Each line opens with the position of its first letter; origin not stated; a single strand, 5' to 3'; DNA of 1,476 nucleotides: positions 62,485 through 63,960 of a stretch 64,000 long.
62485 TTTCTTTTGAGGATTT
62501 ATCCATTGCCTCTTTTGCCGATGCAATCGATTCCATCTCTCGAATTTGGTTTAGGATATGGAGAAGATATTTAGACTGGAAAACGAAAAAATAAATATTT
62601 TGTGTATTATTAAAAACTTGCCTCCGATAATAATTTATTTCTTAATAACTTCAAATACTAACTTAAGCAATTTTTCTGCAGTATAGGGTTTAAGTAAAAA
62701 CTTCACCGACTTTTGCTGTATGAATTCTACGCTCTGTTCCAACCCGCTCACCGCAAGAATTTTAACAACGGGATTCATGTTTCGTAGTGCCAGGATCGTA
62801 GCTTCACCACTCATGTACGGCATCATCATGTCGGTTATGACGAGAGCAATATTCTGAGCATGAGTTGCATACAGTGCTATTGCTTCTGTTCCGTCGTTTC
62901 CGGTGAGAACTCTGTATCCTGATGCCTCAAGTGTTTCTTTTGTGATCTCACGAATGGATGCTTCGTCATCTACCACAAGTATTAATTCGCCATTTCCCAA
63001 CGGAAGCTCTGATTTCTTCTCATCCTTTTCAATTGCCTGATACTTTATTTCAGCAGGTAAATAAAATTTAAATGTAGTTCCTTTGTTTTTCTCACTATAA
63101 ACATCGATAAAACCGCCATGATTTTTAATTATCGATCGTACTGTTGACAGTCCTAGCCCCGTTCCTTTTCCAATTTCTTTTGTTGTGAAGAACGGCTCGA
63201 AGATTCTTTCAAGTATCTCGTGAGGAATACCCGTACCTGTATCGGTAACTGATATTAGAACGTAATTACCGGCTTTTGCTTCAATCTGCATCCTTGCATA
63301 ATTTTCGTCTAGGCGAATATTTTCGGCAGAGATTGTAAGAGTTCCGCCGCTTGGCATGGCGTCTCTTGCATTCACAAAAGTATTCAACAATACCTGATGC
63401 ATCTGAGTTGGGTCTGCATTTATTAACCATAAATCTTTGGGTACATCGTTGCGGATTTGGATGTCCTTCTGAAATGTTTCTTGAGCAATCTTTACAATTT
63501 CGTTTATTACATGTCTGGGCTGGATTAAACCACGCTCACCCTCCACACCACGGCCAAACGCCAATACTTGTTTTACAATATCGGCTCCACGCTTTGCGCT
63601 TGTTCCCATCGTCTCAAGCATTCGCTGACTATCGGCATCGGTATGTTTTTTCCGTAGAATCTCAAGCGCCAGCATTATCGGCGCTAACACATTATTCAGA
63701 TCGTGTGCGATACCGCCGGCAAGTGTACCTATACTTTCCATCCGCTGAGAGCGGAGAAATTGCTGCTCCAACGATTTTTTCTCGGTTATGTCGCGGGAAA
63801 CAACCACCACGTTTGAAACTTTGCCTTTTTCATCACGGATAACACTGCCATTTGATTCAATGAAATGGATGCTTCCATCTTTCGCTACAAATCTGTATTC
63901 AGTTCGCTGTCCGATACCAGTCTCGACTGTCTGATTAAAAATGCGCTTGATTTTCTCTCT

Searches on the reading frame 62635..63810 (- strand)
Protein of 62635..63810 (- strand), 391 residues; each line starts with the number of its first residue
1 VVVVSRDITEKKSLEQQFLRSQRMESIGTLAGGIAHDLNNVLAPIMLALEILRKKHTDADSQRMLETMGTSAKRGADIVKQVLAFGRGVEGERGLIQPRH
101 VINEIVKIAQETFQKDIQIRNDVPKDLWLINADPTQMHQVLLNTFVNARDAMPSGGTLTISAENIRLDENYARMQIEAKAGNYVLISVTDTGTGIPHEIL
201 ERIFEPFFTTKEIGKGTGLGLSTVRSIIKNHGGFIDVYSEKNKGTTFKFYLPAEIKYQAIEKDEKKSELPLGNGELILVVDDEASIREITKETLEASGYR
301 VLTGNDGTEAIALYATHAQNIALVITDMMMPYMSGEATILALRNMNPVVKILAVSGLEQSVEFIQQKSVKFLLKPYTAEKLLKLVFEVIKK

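Call 61: search_protein_families(library=pfam, proteins=[window:62635-63810:-], max_evalue=0.00001)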
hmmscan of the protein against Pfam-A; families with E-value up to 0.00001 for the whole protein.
window:62635-63810:- (391 aa): 3 families
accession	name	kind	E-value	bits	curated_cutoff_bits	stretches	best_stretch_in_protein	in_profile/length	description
PF02518.31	HATPase_c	-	1.6e-26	93.3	26.4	1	133-254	2-110/111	Histidine kinase-, DNA gyrase B-, and HSP90-like ATPase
PF00072.30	Response_reg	-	1.7e-18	67.3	30.2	1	277-385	1-110/111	Response regulator receiver domain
PF00512.31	HisKA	-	1e-09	38.7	26.9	1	28-88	3-63/66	His Kinase A (phospho-acceptor) domain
